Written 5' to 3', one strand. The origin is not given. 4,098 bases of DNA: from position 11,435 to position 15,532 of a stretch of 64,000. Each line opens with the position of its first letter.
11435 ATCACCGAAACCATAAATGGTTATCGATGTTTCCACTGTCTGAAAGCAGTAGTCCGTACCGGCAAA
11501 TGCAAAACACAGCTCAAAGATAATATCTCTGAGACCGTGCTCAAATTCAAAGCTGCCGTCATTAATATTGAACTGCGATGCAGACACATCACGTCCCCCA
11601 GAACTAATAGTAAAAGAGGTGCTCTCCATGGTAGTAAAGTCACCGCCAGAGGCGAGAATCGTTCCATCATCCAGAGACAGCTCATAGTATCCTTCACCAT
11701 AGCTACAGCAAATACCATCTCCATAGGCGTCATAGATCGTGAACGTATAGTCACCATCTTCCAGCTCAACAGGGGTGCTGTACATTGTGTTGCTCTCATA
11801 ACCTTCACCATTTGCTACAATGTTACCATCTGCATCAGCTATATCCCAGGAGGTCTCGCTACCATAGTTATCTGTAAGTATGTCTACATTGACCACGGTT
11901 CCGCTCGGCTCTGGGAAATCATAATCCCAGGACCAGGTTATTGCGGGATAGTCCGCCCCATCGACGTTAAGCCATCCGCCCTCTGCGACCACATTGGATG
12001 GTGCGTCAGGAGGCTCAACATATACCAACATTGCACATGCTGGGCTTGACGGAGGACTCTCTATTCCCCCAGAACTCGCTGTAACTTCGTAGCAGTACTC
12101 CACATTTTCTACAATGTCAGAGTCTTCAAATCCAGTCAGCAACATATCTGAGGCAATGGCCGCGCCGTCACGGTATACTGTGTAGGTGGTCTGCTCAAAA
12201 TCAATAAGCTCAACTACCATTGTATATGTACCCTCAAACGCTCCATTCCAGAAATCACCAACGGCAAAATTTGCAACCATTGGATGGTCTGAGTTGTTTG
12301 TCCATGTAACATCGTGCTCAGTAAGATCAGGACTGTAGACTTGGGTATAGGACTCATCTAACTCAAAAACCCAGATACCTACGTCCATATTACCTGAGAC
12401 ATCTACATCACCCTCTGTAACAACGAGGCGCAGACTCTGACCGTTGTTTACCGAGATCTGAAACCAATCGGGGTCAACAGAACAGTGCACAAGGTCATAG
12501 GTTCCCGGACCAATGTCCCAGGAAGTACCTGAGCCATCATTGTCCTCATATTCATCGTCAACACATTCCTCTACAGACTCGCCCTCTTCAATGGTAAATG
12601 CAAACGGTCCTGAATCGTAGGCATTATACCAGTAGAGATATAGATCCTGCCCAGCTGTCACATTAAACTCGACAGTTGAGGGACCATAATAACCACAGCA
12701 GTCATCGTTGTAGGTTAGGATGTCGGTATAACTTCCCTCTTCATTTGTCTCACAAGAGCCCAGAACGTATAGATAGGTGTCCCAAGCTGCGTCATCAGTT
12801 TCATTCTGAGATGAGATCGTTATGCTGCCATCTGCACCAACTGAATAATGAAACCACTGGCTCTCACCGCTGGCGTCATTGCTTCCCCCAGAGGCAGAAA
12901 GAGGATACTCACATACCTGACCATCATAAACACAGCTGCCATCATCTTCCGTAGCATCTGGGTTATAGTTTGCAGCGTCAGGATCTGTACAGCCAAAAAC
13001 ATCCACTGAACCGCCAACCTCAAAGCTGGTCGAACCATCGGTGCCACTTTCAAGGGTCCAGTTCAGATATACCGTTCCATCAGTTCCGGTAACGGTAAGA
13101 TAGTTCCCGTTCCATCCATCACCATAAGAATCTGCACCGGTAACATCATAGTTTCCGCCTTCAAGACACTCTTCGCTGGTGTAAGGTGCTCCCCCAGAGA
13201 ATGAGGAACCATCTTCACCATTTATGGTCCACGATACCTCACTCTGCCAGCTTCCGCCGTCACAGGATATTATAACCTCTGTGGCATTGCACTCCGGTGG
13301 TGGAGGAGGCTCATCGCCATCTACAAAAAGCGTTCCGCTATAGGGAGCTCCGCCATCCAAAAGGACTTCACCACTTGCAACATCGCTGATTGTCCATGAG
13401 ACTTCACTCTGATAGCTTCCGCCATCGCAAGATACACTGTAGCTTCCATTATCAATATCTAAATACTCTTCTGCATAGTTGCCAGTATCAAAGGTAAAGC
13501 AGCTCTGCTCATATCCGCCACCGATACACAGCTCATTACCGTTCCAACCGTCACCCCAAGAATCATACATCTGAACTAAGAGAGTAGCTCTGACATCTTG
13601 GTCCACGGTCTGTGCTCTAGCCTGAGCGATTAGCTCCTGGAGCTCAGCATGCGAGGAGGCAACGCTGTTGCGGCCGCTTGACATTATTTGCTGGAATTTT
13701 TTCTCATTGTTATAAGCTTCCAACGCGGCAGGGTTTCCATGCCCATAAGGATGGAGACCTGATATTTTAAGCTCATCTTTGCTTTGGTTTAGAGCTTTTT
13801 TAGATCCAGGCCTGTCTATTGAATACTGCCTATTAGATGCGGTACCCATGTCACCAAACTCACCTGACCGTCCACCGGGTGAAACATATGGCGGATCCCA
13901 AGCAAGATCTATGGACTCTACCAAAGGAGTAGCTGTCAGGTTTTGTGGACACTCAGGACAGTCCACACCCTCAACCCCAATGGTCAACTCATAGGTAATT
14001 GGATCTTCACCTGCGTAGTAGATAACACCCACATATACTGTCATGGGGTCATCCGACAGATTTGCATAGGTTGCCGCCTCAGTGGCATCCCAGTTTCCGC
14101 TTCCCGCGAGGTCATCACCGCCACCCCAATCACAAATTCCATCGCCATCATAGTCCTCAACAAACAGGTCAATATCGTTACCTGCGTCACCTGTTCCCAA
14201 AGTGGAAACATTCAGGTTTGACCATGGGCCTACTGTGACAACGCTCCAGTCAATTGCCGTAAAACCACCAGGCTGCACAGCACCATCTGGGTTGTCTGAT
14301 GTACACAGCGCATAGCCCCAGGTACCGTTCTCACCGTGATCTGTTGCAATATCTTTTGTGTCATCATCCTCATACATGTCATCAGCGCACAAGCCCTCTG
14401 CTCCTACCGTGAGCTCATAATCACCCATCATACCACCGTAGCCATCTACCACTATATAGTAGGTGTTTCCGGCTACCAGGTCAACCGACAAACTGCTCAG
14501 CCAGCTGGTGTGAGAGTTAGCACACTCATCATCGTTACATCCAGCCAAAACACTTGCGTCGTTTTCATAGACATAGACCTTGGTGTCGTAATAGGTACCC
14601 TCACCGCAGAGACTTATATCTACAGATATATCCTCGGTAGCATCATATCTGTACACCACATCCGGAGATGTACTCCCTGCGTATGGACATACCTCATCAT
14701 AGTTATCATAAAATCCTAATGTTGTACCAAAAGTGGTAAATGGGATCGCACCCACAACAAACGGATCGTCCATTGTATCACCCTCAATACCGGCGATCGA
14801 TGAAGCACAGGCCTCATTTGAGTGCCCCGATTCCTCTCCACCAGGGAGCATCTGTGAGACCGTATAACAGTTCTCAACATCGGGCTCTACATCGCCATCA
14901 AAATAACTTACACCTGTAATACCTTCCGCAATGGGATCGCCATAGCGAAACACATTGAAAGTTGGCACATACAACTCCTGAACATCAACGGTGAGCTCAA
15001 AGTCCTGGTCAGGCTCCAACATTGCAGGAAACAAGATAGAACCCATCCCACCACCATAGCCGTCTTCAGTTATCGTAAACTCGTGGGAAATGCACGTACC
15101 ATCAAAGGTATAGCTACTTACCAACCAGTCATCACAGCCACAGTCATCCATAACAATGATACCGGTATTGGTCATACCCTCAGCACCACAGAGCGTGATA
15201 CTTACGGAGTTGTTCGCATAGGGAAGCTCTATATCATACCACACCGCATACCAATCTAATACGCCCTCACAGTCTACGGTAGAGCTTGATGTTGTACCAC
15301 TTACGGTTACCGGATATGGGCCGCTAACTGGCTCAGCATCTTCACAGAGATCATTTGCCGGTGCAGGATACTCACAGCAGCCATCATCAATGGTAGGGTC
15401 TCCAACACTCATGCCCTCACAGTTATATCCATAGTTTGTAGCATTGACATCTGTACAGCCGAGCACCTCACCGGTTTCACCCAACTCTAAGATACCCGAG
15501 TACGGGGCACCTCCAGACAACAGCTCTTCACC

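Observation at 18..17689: Two tandem giant T9SS cargo genes (about 3,330 + 2,472 codons) built only of binding or structural modules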

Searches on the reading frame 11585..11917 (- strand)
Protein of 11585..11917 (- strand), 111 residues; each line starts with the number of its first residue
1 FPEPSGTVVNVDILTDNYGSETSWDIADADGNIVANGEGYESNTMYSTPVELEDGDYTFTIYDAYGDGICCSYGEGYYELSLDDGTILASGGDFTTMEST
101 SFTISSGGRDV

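Call 22: search_protein_families(library=pfam, proteins=[window:11585-11917:-], max_evalue=1)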
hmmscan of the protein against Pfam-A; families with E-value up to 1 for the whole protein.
window:11585-11917:- (111 aa): 5 families
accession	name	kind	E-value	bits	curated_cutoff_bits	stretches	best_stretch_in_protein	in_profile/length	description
PF07411.17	DUF1508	-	0.0015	18.8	22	1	24-42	8-26/48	Domain of unknown function (DUF1508)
PF18962.6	Por_Secre_tail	-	0.051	14.3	27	1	1-61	2-62/75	Secretion system C-terminal sorting domain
PF18655.7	SHIRT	-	0.15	13.1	22.4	1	28-64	27-63/82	SHIRT domain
PF24348.1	DUF7508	-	0.42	11.2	26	0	23-39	24-40/79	Domain of unknown function (DUF7508)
PF13860.13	FlgD_ig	-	0.48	10.9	27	0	21-40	51-69/79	FlgD Ig-like domain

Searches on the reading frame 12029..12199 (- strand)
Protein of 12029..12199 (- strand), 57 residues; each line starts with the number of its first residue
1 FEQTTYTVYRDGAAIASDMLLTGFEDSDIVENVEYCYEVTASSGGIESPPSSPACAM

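Call 96: search_protein_families(library=pfam, proteins=[window:12029-12199:-], max_evalue=1)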
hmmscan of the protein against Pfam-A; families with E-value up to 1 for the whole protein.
seq(57 aa): 1 family
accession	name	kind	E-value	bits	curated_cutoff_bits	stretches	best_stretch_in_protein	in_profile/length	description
PF18370.7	RGI_lyase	-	0.0023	18.7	27.8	1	3-52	32-81/86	Rhamnogalacturonan I lyases beta-sheet domain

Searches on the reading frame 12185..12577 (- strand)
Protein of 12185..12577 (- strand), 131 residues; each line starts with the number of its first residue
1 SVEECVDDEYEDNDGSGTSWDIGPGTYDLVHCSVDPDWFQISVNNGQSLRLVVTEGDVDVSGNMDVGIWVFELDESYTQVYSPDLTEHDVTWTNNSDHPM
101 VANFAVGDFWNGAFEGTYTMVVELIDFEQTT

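Call 22: search_protein_families(library=pfam, proteins=[window:12185-12577:-], max_evalue=1)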
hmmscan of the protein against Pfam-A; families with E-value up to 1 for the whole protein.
window:12185-12577:- (131 aa): 1 family
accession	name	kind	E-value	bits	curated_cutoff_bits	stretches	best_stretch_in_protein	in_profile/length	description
PF04151.21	PPC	-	0.51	11.7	25.9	1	37-64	3-26/70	Bacterial pre-peptidase C-terminal domain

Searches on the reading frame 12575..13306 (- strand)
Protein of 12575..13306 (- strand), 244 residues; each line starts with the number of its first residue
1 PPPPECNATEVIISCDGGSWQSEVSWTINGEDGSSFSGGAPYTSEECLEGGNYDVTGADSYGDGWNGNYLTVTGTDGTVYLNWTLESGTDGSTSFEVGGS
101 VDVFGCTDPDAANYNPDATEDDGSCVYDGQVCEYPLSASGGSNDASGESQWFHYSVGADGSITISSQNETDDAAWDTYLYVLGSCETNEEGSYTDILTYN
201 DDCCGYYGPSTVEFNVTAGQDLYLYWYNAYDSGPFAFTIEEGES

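Call 57: predict_structure(alignment_id=A5)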
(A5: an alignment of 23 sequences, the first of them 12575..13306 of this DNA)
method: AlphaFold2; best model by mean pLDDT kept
length: 244 residues; sequences in the alignment: 23
mean_pLDDT: 91.6   pTM: 0.65
mean pLDDT of the five models: 91.6, 91.2, 90.8, 88.9, 87.3
residues with pLDDT >= 90: 190; 70-90: 35; 50-70: 16; < 50: 3
segments of 3 or more residues with pLDDT < 50: 1-3
pLDDT, mean of each block of 10 residues (from residue 1): 70 96 98 95 95 97 97 94 97 87 88 92 96 98 94 98 85 78 97 96 72 97 92 91 89
secondary structure, 60 per line:
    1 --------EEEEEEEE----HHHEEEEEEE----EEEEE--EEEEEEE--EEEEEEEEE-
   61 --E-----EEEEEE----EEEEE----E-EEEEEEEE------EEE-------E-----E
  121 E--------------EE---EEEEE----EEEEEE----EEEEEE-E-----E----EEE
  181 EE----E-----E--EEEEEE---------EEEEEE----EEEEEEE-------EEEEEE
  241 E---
elements in order: E9-16 E24-30 E35-39 E42-48 E51-59 E69-74 E79-83 E90-97 E104-106 E141-145 E150-155 E160-165 E178-182 E196-201 E211-216 E221-227 E235-241

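Call 60: fold_search(model_id=the predicted structure, library=pdb)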
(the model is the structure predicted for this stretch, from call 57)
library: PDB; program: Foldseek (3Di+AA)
matches with E <= 10: 1355; with E <= 0.001: 5
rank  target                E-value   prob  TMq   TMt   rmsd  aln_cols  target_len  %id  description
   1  5iku                  2.9e-04  1.00  0.33  0.34  21.4       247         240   12  Crystal structure of the Hathewaya histolytica ColG tandem collagen-binding domain s3as3b in the presence of calcium at  (released 2017-03-15)
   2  3win_E                6.2e-04  0.95  0.28  0.17  20.5       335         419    9  Clostridium botulinum Hemagglutinin (released 2013-11-06)
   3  8wqp_A                8.1e-04  0.98  0.26  0.28  27.1       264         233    8  Cryo-EM structure of T. pseudonana PyShell helical tube (released 2024-10-09)
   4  8k10_A                1.0e-03  0.96  0.28  0.13  22.4       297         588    8  SID1 transmembrane family member 2 (released 2024-07-10)
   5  4lo7_A                1.0e-03  0.90  0.22  0.24  24.1       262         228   11  HA70(D3)-HA17-HA33 (released 2013-10-30)
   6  5sv5                  1.2e-03  1.00  0.29  0.61   5.4       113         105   18  1.0 Angstrom Crystal Structure of pre-Peptidase C-terminal Domain of Collagenase from Bacillus anthracis. (released 2016-08-17)
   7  4lo8_A                1.2e-03  0.84  0.22  0.23  23.7       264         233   11  HA70(D3)-HA17 (released 2013-10-30)
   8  4lo7_E                1.4e-03  0.85  0.22  0.24  23.7       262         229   11  HA70(D3)-HA17-HA33 (released 2013-10-30)
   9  8u5f_H                1.5e-03  0.90  0.28  0.24  21.1       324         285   11  Crystal Structure of Trypsinized Clostridium perfringens Enterotoxin (released 2023-09-27)
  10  3lxu                  1.7e-03  0.80  0.22  0.06  18.4       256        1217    9  Crystal Structure of Tripeptidyl Peptidase 2 (TPP II) (released 2010-08-11)
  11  2c26                  2.0e-03  0.66  0.20  0.20  19.9       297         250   11  Structural basis for the promiscuous specificity of the carbohydrate- binding modules from the beta-sandwich super famil (released 2005-10-18)
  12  4lo4_B                2.1e-03  0.82  0.25  0.15  20.4       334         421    8  Apo HA-70 (released 2013-10-30)
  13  1o6u_E                2.5e-03  1.00  0.26  0.17   7.6       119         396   14  The Crystal Structure of Human Supernatant Protein Factor (released 2003-10-17)
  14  8jun_A                3.4e-03  0.96  0.31  0.12  24.7       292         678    7  Cryo-EM structure of SIDT1 E555Q mutant (released 2023-11-15)
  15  8woq_A                3.6e-03  0.96  0.31  0.13  23.0       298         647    9  Cryo-EM structure of human SIDT1 protein with C1 symmetry at neutral pH (released 2024-03-20)
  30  3jqw_C                6.5e-03  1.00  0.34  0.64   4.9       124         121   14  Crystal structure of Clostridium histolyticum colH collagenase collagen-binding domain 3 at 2 Angstrom resolution in p (released 2010-09-29)
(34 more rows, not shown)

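Call 71: search_solved_structures(query=A5, max_evalue=1)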
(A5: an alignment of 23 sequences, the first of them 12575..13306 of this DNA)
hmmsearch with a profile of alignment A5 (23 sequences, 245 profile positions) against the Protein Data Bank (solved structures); distinct sequences matched with E-value up to 1: 6.
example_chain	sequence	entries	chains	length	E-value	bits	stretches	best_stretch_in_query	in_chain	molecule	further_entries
6u2j_A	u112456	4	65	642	0.00061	22.9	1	106-128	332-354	Macrophage-expressed gene 1 protein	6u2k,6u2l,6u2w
6u23_A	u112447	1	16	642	0.00062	22.9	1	106-128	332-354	Macrophage-expressed gene 1 protein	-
2hv2_A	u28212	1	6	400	0.07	16.2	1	50-92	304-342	Hypothetical protein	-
6sb3_A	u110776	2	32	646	0.091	15.8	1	106-127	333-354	Macrophage-expressed gene 1 protein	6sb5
8a1d_A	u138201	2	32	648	0.092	15.8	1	106-127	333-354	Macrophage-expressed gene 1 protein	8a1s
6sb1_A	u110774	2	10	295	0.57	13.2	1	106-127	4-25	Macrophage-expressed gene 1 protein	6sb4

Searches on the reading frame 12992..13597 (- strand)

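Call 21: search_protein_families(library=pfam, proteins=[window:12992-13597:-], max_evalue=1)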
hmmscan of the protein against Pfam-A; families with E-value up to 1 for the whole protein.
window:12992-13597:- (202 aa): 1 family
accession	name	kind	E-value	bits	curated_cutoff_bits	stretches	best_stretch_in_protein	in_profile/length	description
PF12016.13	Stonin2_N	-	0.074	13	25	1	103-151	129-177/338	Stonin 2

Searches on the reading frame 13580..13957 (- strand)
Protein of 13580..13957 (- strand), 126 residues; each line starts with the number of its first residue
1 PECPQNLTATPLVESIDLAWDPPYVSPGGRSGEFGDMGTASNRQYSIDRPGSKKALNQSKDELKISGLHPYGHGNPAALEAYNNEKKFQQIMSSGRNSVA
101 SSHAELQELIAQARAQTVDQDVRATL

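Call 21: search_protein_families(library=pfam, proteins=[window:13580-13957:-], max_evalue=1)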
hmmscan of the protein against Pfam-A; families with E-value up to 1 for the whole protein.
window:13580-13957:- (126 aa): 1 family
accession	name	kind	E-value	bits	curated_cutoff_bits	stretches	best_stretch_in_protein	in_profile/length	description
PF18639.7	Longin_2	-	0.14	12.5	27.3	1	33-94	9-69/159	Yeast longin domain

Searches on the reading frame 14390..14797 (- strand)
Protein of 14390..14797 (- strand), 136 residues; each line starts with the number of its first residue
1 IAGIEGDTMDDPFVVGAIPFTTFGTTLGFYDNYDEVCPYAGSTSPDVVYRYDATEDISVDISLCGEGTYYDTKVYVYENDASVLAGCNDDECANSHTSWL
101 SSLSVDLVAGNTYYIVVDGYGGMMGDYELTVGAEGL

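Call 21: search_protein_families(library=pfam, proteins=[window:14390-14797:-], max_evalue=1)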
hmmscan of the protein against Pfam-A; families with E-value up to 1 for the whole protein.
window:14390-14797:- (136 aa): 2 families
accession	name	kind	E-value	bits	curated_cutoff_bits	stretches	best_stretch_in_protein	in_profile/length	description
PF04151.21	PPC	-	0.089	14.1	25.9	1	49-119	5-70/70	Bacterial pre-peptidase C-terminal domain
PF10650.14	zf-C3H1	-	0.53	10.5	20.9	1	84-96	6-20/22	Putative zinc-finger domain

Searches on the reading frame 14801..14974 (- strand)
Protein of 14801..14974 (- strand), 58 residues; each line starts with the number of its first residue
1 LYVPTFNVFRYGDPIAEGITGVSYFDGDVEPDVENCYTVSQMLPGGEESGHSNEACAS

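Call 96: search_protein_families(library=pfam, proteins=[window:14801-14974:-], max_evalue=1)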
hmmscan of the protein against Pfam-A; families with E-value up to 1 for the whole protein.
seq(58 aa): 1 family
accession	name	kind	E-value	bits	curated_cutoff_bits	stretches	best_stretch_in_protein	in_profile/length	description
PF18370.7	RGI_lyase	-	0.042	14.6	27.8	1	5-49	34-78/86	Rhamnogalacturonan I lyases beta-sheet domain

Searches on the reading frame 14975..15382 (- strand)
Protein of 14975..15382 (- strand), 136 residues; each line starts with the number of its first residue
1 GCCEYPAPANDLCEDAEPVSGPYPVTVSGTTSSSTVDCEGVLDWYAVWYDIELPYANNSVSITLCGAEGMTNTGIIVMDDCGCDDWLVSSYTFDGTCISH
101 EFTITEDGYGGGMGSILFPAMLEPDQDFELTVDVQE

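Call 21: search_protein_families(library=pfam, proteins=[window:14975-15382:-], max_evalue=1)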
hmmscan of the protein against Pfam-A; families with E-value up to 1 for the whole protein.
window:14975-15382:- (136 aa): 1 family
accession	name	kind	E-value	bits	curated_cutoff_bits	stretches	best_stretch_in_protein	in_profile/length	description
PF23759.1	GBD_T9SS_assoc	-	0.011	16.5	27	1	10-82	2-76/116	Galactose binding domain-like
